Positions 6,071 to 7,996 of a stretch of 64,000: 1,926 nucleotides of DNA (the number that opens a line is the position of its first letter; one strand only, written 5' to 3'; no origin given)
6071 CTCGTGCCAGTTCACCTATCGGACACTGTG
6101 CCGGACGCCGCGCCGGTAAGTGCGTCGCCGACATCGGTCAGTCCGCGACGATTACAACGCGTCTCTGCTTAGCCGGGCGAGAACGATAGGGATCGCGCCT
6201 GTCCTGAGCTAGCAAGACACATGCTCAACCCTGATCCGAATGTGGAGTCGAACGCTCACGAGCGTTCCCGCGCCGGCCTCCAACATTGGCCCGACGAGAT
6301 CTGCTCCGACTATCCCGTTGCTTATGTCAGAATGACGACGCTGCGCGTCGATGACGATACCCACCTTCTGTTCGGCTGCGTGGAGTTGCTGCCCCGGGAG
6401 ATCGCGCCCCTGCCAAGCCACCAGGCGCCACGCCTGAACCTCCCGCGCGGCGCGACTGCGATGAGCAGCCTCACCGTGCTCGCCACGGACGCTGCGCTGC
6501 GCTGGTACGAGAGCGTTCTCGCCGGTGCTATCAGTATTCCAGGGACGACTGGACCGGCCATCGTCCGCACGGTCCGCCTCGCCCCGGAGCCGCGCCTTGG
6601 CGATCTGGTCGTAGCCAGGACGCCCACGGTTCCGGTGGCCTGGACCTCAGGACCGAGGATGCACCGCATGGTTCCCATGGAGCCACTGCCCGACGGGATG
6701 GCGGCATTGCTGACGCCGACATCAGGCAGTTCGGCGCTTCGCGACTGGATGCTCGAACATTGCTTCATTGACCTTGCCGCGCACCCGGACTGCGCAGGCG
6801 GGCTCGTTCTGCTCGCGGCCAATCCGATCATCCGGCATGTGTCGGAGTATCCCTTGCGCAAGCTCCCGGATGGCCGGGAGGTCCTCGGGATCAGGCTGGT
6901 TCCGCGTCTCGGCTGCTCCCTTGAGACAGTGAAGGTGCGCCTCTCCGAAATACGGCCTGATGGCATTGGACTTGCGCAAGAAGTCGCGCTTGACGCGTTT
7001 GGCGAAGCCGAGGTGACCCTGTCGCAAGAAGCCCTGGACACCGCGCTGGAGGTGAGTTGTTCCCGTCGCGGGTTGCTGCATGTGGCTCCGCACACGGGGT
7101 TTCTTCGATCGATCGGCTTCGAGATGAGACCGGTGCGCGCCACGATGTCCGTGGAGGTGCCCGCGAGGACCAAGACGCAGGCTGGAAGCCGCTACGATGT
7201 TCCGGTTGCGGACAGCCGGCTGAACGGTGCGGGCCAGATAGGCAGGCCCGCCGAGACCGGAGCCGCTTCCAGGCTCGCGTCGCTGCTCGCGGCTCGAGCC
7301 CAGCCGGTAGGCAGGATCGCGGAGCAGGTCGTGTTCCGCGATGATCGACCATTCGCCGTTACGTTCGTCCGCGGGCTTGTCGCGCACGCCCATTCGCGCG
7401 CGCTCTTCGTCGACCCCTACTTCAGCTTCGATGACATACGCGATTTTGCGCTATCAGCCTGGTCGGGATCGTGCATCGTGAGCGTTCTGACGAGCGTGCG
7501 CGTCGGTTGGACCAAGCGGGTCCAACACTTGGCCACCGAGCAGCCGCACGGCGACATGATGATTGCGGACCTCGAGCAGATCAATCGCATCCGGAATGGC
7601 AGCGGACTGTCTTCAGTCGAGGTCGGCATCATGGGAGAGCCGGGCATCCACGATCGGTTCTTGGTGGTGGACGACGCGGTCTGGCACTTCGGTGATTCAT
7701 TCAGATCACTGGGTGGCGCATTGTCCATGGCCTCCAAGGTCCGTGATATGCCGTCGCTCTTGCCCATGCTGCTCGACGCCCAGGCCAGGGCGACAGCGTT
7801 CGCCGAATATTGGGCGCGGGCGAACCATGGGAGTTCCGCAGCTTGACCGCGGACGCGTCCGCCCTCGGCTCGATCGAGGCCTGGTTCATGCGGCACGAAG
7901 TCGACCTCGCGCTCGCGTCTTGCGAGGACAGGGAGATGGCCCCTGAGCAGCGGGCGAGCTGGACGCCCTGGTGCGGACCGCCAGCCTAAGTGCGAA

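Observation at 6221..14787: Uncharacterised three-to-four gene operon attached to the 3' end of a type I R-M locus: candidate novel defence system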

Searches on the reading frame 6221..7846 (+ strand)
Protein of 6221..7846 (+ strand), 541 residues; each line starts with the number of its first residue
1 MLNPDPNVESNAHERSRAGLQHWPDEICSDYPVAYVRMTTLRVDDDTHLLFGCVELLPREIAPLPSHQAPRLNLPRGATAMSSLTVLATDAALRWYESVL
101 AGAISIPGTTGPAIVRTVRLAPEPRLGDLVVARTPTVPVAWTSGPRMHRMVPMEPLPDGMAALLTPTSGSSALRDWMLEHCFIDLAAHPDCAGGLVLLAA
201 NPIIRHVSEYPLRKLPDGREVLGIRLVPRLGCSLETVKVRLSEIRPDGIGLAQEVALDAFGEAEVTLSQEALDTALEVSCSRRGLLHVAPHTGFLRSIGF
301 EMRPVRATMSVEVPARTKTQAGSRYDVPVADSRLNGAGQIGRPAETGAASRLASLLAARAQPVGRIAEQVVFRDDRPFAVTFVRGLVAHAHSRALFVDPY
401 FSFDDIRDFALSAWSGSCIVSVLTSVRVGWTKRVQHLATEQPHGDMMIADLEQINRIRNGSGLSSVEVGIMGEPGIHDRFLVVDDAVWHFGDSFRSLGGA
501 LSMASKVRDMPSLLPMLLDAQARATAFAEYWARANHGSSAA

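Call 7: search_protein_families(library=pfam, proteins=[window:6221-7846:+], max_evalue=0.01)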
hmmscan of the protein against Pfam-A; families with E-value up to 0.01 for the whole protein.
window:6221-7846:+ (541 aa): 0 families

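Call 8: search_protein_families(library=padloc, proteins=[window:6221-7846:+], max_evalue=0.01)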
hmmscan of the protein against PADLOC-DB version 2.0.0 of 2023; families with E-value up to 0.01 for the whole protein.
window:6221-7846:+ (541 aa): 2 families
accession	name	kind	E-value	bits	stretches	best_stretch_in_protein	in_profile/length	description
PDLC04879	PDC-S05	-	2.3e-08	31.9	1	466-508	234-274/285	-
PDLC04869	PDC-S05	-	1.6e-05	22.3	1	474-515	253-295/306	-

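Call 9: search_protein_families(library=ncbifam, proteins=[window:6221-7846:+], max_evalue=0.1)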
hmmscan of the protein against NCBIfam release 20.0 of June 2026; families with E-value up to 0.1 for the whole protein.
window:6221-7846:+ (541 aa): 2 families
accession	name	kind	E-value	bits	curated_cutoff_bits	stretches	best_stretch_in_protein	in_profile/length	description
NF040700.1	VPA1262_N_dom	domain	1.1e-29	103.5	80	1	171-502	110-454/478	VPA1262 family N-terminal domain-containing protein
NF040699.1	VPA1262_fam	subfamily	0.061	11.1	325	0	387-485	405-502/1026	VPA1262 family protein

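Call 24: find_homologous_proteins(query=window:6221-7843:+)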
Query window:6221-7843:+ (541 aa): 31 proteins with E <= 0.001 among 8000 candidates.
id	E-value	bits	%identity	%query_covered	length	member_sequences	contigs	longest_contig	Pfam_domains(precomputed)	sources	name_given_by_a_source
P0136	0.0e+0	1199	99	100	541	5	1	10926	-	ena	-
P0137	0.0e+0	1049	86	100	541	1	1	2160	-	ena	-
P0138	0.0e+0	1043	86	100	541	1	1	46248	-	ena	-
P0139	0.0e+0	1040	86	100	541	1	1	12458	-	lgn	-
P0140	4.1e-278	942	79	100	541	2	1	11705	-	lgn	-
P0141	1.3e-242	825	70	96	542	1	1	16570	-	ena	-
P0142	7.1e-241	819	70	97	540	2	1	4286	-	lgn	-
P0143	3.8e-240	816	70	97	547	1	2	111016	-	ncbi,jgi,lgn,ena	jgi:hypothetical protein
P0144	8.9e-235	799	66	98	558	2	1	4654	-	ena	-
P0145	3.8e-233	793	68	98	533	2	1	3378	-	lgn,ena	-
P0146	4.8e-233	793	68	96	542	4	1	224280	-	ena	-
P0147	7.0e-227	773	65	97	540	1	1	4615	-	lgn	-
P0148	1.7e-226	771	89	72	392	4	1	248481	-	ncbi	-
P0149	5.7e-225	766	65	98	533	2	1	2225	-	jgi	-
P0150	5.9e-225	766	65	98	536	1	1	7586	-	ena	-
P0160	1.5e-74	270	35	95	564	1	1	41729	-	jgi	jgi:hypothetical protein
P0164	8.1e-29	119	27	93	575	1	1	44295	-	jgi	jgi:hypothetical protein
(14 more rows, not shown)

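Call 41: search_dna_similar(query=window:6221-7843:+, collection=plasmids, mode=protein, max_evalue=0.001, max_rows=20)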
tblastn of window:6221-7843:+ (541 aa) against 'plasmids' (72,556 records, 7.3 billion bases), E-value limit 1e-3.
Records with a match: 7; places in all: 7; records where one place covers at least 80% of the query: 6.
Best place of each record, by identity: <60% 7.
By first word of the organism name: Burkholderia 2; Rhizobium 1; Bradyrhizobium 1; Methylorubrum 1; Azospirillum 1; Klebsiella 1.
By predicted mobility (MOB-suite, as given by PLSDB): conjugative 5; non-mobilizable 2.
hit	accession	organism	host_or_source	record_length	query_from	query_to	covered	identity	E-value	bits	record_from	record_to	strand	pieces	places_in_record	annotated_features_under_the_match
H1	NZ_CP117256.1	Rhizobium tumorigenes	Rubus sp.,pure bacterial culture,Aerial ...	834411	18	532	95%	29.3%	3e-40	164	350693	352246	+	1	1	VPA1262 family N-terminal domain-containing protein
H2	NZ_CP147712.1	Bradyrhizobium septentrionale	Glycine max,cell culture,Root nodule ...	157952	23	532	94%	28.7%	1e-36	153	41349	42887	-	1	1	VPA1262 family N-terminal domain-containing protein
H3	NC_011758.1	Methylorubrum extorquens CM4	-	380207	14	498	90%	28.7%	1e-37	155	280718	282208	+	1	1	VPA1262 family N-terminal domain-containing protein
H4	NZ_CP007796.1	Azospirillum argentinense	Triticum aestivum L.,Root,wheat ...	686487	27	517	91%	27.5%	4e-32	139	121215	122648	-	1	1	VPA1262 family N-terminal domain-containing protein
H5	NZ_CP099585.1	Burkholderia glumae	Oryza sativa,rice panicle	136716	27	503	88%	27.0%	2e-31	137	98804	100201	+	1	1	VPA1262 family N-terminal domain-containing protein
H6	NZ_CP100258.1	Burkholderia glumae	cell culture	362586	27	503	88%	27.0%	2e-31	137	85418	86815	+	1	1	phospholipase D family protein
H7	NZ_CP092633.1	Klebsiella variicola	Philodendron erubescens,Pure ...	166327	176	498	60%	21.0%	7e-8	63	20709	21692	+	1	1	VPA1262 family N-terminal domain-containing protein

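Call 42: search_solved_structures(query=A4, max_evalue=10, show_alignments=2)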
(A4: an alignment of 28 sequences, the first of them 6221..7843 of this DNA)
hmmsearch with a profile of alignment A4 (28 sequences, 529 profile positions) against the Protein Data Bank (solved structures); distinct sequences matched with E-value up to 10: 2.
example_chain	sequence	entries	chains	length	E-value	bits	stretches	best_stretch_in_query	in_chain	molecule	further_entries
2igl_A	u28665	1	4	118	0.77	11.5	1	206-296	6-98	Transthyretin-like protein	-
2g2n_A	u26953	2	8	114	1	11.1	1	207-296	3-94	Transthyretin-like protein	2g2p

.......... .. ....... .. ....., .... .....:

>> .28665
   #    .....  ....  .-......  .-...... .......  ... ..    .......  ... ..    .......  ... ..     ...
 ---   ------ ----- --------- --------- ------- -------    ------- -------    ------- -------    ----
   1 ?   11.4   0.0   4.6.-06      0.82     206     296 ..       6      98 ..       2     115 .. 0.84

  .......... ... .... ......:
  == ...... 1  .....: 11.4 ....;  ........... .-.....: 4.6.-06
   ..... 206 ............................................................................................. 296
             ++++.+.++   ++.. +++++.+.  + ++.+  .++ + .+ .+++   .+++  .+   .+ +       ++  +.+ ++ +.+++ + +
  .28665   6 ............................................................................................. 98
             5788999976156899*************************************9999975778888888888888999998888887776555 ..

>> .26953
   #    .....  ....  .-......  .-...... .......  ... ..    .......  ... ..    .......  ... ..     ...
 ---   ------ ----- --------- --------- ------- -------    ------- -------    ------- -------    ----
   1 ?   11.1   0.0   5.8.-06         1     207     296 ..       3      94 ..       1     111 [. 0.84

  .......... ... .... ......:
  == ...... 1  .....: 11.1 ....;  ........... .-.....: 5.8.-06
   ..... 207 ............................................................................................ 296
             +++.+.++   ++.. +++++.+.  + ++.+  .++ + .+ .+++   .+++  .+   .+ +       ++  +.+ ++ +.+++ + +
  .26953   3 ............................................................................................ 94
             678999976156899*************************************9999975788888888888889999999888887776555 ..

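Call 44: get_annotated_region(hit=H1, flank=7000)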
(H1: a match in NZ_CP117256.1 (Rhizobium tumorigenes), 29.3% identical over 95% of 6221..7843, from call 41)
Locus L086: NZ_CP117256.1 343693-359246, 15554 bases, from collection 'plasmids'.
description: Rhizobium tumorigenes strain 1078 plasmid pRt1078, complete sequence
organism: Rhizobium tumorigenes (NCBI taxid 2041385)
taxonomy: Bacteria; Pseudomonadota; Alphaproteobacteria; Hyphomicrobiales; Rhizobiaceae; Rhizobium; Rhizobium tumorigenes
host: -; source: Rubus sp.,pure bacterial culture,Aerial tumor; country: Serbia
typing (MOB-suite, as given by PLSDB): non-mobilizable
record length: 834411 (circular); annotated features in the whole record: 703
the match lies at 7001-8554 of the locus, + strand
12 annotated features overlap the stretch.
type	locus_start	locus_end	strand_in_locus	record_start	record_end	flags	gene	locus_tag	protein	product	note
CDS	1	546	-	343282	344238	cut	-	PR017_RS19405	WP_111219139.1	amidohydrolase family protein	-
CDS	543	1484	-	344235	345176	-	-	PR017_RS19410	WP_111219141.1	ABC transporter permease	-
CDS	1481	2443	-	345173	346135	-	-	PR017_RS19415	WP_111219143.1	ABC transporter permease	GO:0008643 - carbohydrate transport [Evidence IEA]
CDS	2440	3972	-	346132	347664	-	-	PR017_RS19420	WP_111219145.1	sugar ABC transporter ATP-binding protein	-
CDS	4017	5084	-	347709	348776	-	-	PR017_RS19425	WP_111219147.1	ABC transporter substrate-binding protein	-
CDS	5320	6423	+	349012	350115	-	-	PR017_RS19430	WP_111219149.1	LacI family DNA-binding transcriptional regulator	-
CDS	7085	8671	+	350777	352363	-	-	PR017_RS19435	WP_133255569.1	VPA1262 family N-terminal domain-containing protein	-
CDS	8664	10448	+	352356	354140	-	-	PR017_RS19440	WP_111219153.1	hypothetical protein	-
CDS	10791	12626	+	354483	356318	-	-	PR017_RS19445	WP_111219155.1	DUF4236 domain-containing protein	-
CDS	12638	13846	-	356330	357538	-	-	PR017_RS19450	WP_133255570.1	hypothetical protein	-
CDS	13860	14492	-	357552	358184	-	hxsA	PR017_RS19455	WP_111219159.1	His-Xaa-Ser repeat protein HxsA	-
CDS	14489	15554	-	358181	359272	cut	hxsC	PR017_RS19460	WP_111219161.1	His-Xaa-Ser system radical SAM maturase HxsC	-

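Call 45: get_annotated_region(hit=H3, flank=7000)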
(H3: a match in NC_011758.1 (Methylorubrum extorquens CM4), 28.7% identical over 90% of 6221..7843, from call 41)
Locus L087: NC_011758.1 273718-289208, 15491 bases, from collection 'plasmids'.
description: Methylorubrum extorquens CM4 plasmid pCMU01, complete sequence
organism: Methylorubrum extorquens CM4 (NCBI taxid 440085)
taxonomy: Bacteria; Pseudomonadota; Alphaproteobacteria; Hyphomicrobiales; Methylobacteriaceae; Methylorubrum; Methylorubrum extorquens; Methylorubrum extorquens CM4
host: -; source: -; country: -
typing (MOB-suite, as given by PLSDB): conjugative; replicon rep_cluster_4; relaxase MOBQ; mating-pair formation MPF_I
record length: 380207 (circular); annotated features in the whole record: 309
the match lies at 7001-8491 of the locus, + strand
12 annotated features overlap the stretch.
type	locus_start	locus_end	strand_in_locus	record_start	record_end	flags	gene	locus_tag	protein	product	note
CDS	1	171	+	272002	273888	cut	-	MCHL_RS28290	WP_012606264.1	S8 family peptidase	GO:0006508 - proteolysis [Evidence IEA]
CDS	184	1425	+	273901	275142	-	-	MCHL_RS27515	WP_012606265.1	hypothetical protein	-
CDS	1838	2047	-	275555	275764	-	-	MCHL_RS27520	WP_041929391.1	hypothetical protein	-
CDS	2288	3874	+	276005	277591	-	-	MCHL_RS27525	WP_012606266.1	hypothetical protein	-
CDS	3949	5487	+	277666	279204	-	istA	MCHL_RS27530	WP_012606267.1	IS21 family transposase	-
CDS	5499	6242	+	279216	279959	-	istB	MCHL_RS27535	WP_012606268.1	IS21-like element helper ATPase IstB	-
CDS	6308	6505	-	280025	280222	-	-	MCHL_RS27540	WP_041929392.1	hypothetical protein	-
CDS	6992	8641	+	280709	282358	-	-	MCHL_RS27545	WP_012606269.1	VPA1262 family N-terminal domain-containing protein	-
CDS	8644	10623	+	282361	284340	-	-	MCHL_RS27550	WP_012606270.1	hypothetical protein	-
CDS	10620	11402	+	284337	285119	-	-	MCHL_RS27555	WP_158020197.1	hypothetical protein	-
CDS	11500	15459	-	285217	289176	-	-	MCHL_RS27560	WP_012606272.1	SIR2 family protein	-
CDS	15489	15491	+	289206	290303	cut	-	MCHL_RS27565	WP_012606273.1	IS5-like element ISMch8 family transposase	GO:0006313 - DNA transposition [Evidence IEA]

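Call 46: get_annotated_region(hit=H7, flank=7000)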
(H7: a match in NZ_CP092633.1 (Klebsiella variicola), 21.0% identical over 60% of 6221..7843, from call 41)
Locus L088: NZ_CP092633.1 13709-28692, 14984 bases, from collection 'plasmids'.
description: Klebsiella variicola subsp. variicola strain ML.9ba2 plasmid pML9ba2, complete sequence
organism: Klebsiella variicola (NCBI taxid 2590157)
taxonomy: Bacteria; Pseudomonadota; Gammaproteobacteria; Enterobacterales; Enterobacteriaceae; Klebsiella; Klebsiella variicola
host: -; source: Philodendron erubescens,Pure isolate,Aerial roots; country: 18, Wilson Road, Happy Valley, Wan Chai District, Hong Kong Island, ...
typing (MOB-suite, as given by PLSDB): conjugative; replicon IncFIB,IncFII,rep_cluster_2183; relaxase MOBF,MOBF; mating-pair formation MPF_F
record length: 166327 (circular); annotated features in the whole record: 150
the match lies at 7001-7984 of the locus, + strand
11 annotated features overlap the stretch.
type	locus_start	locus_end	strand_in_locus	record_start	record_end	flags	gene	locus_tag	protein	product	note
CDS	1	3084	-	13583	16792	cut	-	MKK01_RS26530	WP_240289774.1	hypothetical protein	-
CDS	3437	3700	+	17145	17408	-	-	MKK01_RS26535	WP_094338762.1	hypothetical protein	-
CDS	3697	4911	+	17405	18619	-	-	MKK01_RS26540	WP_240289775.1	hypothetical protein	-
CDS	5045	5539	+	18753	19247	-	-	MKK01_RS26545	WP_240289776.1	DNA-binding protein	-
CDS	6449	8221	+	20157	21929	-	-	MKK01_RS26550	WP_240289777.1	VPA1262 family N-terminal domain-containing protein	-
CDS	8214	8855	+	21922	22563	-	-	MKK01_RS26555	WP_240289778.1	hypothetical protein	-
CDS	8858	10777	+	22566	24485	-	-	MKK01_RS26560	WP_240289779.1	hypothetical protein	-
CDS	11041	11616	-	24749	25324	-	-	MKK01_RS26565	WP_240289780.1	recombinase family protein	GO:0006310 - DNA recombination [Evidence IEA]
CDS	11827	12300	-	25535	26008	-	-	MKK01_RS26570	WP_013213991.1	GNAT family N-acetyltransferase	-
CDS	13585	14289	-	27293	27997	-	-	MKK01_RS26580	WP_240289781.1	IS6 family transposase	-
CDS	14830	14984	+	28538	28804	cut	-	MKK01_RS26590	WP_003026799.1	DUF1778 domain-containing protein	-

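Call 58: predict_structure(alignment_id=A4)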
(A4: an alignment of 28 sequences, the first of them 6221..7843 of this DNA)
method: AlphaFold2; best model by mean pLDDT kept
length: 541 residues; sequences in the alignment: 28
mean_pLDDT: 84.4   pTM: 0.62
mean pLDDT of the five models: 84.4, 83.8, 81.4, 81.3, 80.9
residues with pLDDT >= 90: 233; 70-90: 245; 50-70: 39; < 50: 24
segments of 3 or more residues with pLDDT < 50: 1-15, 361-366, 539-541
pLDDT, mean of each block of 10 residues (from residue 1): 42 55 89 95 91 93 90 90 94 92 83 84 90 76 85 90 73 89 85 94 92 88 94 92 79 90 91 91 90 84 85 80 87 78 66 64 58 87 90 93 88 88 90 77 88 91 92 83 92 86 83 88 93 69 34
secondary structure, 60 per line:
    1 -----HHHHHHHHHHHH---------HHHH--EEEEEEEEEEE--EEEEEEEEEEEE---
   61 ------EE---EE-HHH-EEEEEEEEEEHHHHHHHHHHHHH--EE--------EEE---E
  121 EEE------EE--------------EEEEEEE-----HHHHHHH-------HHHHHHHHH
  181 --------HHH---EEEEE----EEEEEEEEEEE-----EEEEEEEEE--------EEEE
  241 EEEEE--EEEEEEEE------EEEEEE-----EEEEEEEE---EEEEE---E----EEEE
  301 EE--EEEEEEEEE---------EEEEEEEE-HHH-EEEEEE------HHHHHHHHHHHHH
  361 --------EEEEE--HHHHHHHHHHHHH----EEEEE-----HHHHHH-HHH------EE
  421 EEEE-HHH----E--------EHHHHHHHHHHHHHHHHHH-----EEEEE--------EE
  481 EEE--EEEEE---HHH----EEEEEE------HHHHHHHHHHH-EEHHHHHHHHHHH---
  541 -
elements in order: H6-17 H27-30 E33-43 E46-57 E79-88 H89-101 E114-116 E120-123 E146-152 H158-164 H172-180 E195-199 E204-214 E220-228 E237-245 E248-255 E262-267 E273-280 E284-288 E297-302 E305-313 E323-330 E336-341 H348-360 E369-373 H376-388 E393-397 H403-408 E419-424 H443-460 E466-470 E479-483 E486-490 E501-506 H513-523 H527-537

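Call 62: search_dna_similar(query=L088:6449-8218:+, collection=plasmids, mode=protein, max_evalue=0.001, max_rows=30)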
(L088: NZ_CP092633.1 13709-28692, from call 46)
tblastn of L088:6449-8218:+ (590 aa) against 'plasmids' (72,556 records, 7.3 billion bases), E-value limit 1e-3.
Records with a match: 8; places in all: 8; records where one place covers at least 80% of the query: 6.
Best place of each record, by identity: >=99% 1; <60% 7.
By first word of the organism name: Burkholderia 2; Klebsiella 1; Bradyrhizobium 1; Azospirillum 1; Rhizobium 1; Methylorubrum 1; Gluconobacter 1.
By predicted mobility (MOB-suite, as given by PLSDB): conjugative 5; non-mobilizable 3.
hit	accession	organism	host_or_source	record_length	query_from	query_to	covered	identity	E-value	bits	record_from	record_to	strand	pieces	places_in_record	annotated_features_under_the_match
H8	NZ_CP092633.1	Klebsiella variicola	Philodendron erubescens,Pure ...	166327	1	590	100%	100.0%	0e+0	1199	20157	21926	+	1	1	VPA1262 family N-terminal domain-containing protein | hypothetical protein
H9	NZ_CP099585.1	Burkholderia glumae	Oryza sativa,rice panicle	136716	41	550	86%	26.0%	2e-28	129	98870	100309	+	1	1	VPA1262 family N-terminal domain-containing protein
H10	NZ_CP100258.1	Burkholderia glumae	cell culture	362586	41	550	86%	26.0%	2e-28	129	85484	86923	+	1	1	phospholipase D family protein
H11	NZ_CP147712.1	Bradyrhizobium septentrionale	Glycine max,cell culture,Root nodule ...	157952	41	586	93%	21.5%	9e-13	79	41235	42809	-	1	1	VPA1262 family N-terminal domain-containing protein | hypothetical protein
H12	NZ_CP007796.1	Azospirillum argentinense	Triticum aestivum L.,Root,wheat ...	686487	64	545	82%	24.1%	6e-26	120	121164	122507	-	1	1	VPA1262 family N-terminal domain-containing protein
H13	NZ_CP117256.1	Rhizobium tumorigenes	Rubus sp.,pure bacterial culture,Aerial ...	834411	41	512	80%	21.0%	3e-10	71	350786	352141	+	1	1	VPA1262 family N-terminal domain-containing protein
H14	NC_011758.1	Methylorubrum extorquens CM4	-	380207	80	545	79%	19.9%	5e-12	77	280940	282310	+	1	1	VPA1262 family N-terminal domain-containing protein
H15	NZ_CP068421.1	Gluconobacter sphaericus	single cell,Campbell Early grape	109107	192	540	59%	21.6%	4e-6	57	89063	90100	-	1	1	VPA1262 family N-terminal domain-containing protein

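Call 65: search_protein_families(library=pfam, alignment_id=A4, max_evalue=0.1)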
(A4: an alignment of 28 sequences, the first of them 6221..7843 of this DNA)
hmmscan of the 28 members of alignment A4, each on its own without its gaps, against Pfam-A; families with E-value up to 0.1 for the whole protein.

A. member 1, window:6221-7843:+ (541 aa): 0 families

B. families by the number of members that match (of 28 scanned): 4 families
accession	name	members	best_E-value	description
PF13091.12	PLDc_2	6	1.4e-05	PLD-like domain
PF15529.11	Ntox24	1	0.069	Bacterial toxin 24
PF01462.23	LRRNT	1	0.089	Leucine rich repeat N-terminal domain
PF16093.10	PAC4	1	0.096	Proteasome assembly chaperone 4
